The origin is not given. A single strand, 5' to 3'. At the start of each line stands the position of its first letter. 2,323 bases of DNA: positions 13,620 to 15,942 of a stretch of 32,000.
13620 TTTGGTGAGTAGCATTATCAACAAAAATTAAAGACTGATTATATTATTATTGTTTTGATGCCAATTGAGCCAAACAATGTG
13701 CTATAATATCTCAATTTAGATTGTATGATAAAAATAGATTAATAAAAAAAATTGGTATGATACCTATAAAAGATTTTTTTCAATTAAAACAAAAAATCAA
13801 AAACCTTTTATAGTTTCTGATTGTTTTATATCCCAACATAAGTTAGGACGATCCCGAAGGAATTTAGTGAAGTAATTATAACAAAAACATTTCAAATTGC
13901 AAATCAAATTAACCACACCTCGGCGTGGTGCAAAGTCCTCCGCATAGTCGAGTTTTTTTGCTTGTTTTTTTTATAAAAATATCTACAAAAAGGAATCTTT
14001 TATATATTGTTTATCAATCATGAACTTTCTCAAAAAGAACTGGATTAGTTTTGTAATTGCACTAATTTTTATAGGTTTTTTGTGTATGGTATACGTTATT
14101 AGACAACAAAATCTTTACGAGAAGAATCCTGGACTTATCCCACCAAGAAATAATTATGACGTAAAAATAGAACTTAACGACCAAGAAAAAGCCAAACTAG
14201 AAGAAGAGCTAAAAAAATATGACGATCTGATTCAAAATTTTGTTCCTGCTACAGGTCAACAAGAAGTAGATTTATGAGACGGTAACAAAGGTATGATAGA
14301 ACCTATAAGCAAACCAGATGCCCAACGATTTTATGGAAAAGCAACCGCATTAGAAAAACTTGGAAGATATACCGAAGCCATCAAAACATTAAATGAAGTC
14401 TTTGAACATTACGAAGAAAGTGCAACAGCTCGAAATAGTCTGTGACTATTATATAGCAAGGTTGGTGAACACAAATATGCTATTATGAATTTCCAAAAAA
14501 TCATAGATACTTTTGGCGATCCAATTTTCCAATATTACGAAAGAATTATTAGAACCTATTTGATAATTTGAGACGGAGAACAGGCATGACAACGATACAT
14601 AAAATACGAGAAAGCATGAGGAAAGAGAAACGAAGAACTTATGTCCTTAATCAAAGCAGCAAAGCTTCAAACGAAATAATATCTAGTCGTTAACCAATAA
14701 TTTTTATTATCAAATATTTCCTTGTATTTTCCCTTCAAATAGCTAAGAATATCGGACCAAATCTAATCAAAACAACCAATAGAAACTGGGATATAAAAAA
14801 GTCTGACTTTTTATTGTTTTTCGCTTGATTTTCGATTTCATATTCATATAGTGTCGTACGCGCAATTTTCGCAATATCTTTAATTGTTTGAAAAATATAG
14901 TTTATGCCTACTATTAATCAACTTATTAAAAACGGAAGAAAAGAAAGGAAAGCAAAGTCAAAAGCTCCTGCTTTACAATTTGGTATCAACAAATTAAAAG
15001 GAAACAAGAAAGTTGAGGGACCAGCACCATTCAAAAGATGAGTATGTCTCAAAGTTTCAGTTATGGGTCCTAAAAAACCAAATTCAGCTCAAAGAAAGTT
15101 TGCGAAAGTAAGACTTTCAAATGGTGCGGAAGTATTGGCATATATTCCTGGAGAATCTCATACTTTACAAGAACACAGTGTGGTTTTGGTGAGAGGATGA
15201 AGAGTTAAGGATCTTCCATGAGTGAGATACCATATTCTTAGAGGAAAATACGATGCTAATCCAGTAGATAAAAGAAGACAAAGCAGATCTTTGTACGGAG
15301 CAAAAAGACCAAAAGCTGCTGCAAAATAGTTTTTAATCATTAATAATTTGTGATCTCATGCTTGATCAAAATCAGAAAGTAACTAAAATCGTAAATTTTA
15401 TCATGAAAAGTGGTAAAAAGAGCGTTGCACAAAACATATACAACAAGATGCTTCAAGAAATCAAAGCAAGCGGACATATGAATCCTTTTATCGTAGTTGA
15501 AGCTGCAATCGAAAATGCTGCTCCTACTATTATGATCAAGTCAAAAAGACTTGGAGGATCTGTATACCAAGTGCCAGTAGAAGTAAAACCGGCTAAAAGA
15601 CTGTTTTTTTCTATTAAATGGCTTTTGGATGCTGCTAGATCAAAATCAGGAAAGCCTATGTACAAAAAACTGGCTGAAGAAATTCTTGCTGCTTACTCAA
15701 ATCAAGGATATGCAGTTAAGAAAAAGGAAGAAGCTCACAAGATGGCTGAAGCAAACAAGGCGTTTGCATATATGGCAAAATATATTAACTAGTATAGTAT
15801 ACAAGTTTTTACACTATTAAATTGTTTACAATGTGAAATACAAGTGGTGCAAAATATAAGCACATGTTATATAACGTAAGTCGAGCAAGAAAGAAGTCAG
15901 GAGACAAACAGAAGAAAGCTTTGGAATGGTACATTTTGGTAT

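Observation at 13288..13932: Locus 3: the toxin/antisense unit looks like an inserted cassette bracketed by a GC-rich direct repeat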

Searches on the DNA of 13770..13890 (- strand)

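Call 41: search_rna_families(source=window, start=13770, end=13890, threshold=evalue, max_evalue=10)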
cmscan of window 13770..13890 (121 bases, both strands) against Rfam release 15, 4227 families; matches with E-value up to 10: 4.
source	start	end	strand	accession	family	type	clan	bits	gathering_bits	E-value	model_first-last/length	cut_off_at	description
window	13781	13849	-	RF00388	Anti-Q_RNA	Gene; antisense;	-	22.3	45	0.094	1-103/103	no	Anti-Q RNA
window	13773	13844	-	RF02333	TtnuHACA27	Gene; snRNA; snoRNA; HACA-box;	-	16.4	80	9.9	1-86/86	no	Tetrahymena snoRNA TtnuHACA27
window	13786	13834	-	RF02371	PyrG_leader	Cis-reg; leader;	-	15.9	65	5.6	1-78/78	no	PyrG leader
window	13802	13844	-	RF02408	snoR124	Gene; snRNA; snoRNA; CD-box;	-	14.4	70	8.8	1-77/77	no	Small nucleolar RNA snoR124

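Call 58: build_rna_model(alignment_id=A6, structure=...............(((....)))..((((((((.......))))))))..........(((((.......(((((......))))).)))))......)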
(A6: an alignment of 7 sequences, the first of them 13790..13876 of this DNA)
Model R1 built from alignment A6 (7 sequences, 100 columns); structure: as given.
model positions 87; base pairs 21; branch points 2; effective number of sequences 2.14; information 0.654 bits per position. Calibrated on 0.2 Mb of random sequence (short: E-values are rough).
structure used (alignment columns):
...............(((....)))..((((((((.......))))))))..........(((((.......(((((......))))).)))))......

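Call 59: search_with_rna_model(model_id=R1, sources=[window, L003, L004, L016, L017, L018, L019, L020, L021, L022, L023, L024, L025, L026, L027, L028, L029, L030, L031, L032, L033, L034, L035, L036, L037, L038, L039, L040, L041, L042], max_evalue=1)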
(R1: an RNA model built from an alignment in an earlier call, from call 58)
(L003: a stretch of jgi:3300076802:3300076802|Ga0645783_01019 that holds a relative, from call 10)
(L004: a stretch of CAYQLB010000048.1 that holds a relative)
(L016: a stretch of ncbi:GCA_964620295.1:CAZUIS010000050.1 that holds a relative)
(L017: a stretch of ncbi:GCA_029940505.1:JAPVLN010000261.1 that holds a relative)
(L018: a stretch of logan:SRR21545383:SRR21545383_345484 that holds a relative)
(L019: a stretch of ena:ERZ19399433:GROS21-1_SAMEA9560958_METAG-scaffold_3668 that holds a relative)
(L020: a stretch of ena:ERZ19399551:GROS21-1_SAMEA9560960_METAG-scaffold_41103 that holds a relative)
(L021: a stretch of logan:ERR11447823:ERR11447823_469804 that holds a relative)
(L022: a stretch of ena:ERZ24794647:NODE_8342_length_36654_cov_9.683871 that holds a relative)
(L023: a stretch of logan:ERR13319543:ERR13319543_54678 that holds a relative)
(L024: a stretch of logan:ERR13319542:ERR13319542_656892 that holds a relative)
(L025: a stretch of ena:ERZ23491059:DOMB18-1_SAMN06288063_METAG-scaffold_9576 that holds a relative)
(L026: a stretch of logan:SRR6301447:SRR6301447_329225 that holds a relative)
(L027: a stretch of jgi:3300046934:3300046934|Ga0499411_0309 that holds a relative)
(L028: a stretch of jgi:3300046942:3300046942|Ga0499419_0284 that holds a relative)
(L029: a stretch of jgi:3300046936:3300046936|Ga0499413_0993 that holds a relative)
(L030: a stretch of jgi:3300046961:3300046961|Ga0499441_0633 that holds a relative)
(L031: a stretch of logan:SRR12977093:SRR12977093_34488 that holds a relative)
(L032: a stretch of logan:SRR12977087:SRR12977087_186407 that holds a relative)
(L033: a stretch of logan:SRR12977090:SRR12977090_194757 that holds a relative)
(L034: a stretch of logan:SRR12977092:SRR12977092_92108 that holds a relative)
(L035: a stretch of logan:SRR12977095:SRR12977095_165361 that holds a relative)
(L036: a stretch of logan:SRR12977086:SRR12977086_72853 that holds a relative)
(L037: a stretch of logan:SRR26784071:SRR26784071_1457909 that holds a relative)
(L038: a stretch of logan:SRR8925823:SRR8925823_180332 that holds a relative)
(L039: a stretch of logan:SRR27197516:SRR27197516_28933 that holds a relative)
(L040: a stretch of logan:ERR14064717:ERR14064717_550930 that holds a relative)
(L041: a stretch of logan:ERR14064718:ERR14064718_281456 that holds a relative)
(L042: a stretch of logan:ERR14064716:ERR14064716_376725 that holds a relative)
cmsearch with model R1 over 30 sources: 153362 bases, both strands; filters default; matches with E-value up to 1: 29.
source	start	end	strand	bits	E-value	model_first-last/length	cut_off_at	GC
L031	1255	1339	-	96.7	2.2e-17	1-87/87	no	0.33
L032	1255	1339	-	96.7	2.2e-17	1-87/87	no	0.33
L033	757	841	-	96.7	2.2e-17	1-87/87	no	0.33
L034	1255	1339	-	96.7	2.2e-17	1-87/87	no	0.33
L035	1203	1287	-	96.7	2.2e-17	1-87/87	no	0.33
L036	1255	1339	-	96.7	2.2e-17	1-87/87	no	0.33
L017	3374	3462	-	95.4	4.2e-17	1-87/87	no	0.27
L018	672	760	-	95.4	4.2e-17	1-87/87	no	0.27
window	13791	13876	-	93.2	1.2e-16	1-87/87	no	0.29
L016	1189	1274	-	92.2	2e-16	1-87/87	no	0.33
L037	2868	2954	-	91.1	3.3e-16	1-87/87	no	0.41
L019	3482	3566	-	88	1.5e-15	1-87/87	no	0.39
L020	1301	1385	-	88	1.5e-15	1-87/87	no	0.39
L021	799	883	-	88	1.5e-15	1-87/87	no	0.39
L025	2868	2956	-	79.5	8.9e-14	1-87/87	no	0.33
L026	2868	2956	-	79.5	8.9e-14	1-87/87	no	0.33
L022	3359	3452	-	61.6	4.7e-10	1-87/87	no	0.47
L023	912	1005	-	61.6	4.7e-10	1-87/87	no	0.47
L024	920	1013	-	61.6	4.7e-10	1-87/87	no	0.47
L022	49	141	+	30.2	0.0017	1-87/87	no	0.33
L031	1224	1290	+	22.9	0.054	1-87/87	no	0.24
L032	1224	1290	+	22.9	0.054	1-87/87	no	0.24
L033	726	792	+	22.9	0.054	1-87/87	no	0.24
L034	1224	1290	+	22.9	0.054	1-87/87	no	0.24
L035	1172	1238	+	22.9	0.054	1-87/87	no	0.24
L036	1224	1290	+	22.9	0.054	1-87/87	no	0.24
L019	3449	3517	+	18.5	0.45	1-87/87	no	0.25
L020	1268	1336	+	18.5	0.45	1-87/87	no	0.25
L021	766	834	+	18.5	0.45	1-87/87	no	0.25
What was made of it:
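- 13790..13876 (-): Convergent structured sRNA: leader, P1 (UCC-UUCG-GGA), P2, A-rich linker and terminator P3, which overlaps the last ~24 nt of the toxin ORF and its stop codon. CM hit 13791-13876 at 93 bits (call 59).
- The model finds L016 (not in the seed) at 92 bits (call 59).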

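Call 94: search_with_rna_model(model_id=R1, sources=[L043, L044, L045, L046, L047, L048, L049, L050, L051], max_evalue=1)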
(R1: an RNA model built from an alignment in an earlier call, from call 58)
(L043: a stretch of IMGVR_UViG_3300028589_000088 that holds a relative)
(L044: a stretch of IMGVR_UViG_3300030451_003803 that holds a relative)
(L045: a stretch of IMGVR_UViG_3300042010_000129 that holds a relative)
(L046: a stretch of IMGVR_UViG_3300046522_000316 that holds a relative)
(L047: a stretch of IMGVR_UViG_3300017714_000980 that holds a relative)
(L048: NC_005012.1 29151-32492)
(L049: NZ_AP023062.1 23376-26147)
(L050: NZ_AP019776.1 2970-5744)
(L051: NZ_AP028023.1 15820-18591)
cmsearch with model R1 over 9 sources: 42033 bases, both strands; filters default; matches with E-value up to 1: 5.
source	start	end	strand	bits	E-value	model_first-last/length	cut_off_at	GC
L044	1591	1661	+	21.4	0.03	1-87/87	no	0.37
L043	8032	8113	-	15.8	0.44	1-87/87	no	0.48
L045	1024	1105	+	15.8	0.44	1-87/87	no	0.48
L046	1332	1413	+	15.8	0.44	1-87/87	no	0.48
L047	3691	3740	+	15.3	0.58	1-87/87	no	0.34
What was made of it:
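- Closest known: CjrA/CjpT type I toxin-antitoxin system of Campylobacter jejuni plasmid pVir. Different: The pVir RNA does not match the SR1-type sRNA model (call 94), so the RNAs share layout but not sequence family.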

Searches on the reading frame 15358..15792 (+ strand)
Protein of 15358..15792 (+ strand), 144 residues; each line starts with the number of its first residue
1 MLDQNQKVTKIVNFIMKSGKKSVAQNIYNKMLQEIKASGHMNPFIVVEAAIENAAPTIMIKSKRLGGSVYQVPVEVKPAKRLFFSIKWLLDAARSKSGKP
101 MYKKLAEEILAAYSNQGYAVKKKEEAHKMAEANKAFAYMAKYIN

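Call 10: find_encoding_contigs(protein=window:15358-15792:+, flank=10000, max_places=10)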
Protein window:15358-15792:+ (144 aa): 4 contigs read that carry it; 3 places shown.
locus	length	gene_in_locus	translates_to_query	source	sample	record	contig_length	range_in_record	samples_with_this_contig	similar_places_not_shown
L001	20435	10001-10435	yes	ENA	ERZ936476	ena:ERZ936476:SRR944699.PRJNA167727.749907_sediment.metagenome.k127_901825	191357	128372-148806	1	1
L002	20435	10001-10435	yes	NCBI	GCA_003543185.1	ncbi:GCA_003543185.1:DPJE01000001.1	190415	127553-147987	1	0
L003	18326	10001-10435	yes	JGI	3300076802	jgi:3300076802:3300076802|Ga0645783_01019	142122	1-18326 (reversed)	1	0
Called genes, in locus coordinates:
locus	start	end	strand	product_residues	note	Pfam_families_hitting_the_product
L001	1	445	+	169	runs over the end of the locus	-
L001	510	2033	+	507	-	PF03772:Competence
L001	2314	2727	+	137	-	PF02452:PemK_toxin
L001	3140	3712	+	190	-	-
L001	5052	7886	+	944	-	-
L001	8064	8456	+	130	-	-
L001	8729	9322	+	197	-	-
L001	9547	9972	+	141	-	PF00164:Ribosom_S12_S23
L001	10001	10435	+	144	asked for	PF00177:Ribosomal_S7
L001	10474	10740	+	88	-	-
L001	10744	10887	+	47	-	-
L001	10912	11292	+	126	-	PF01245:Ribosomal_L19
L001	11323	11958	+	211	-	PF01386:Ribosomal_L25p, PF14693:Ribosomal_TL5_C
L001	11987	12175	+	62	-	PF00830:Ribosomal_L28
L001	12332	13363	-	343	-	PF01565:FAD_binding_4, PF02873:MurB_C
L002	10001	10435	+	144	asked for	PF00177:Ribosomal_S7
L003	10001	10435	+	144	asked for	PF00177:Ribosomal_S7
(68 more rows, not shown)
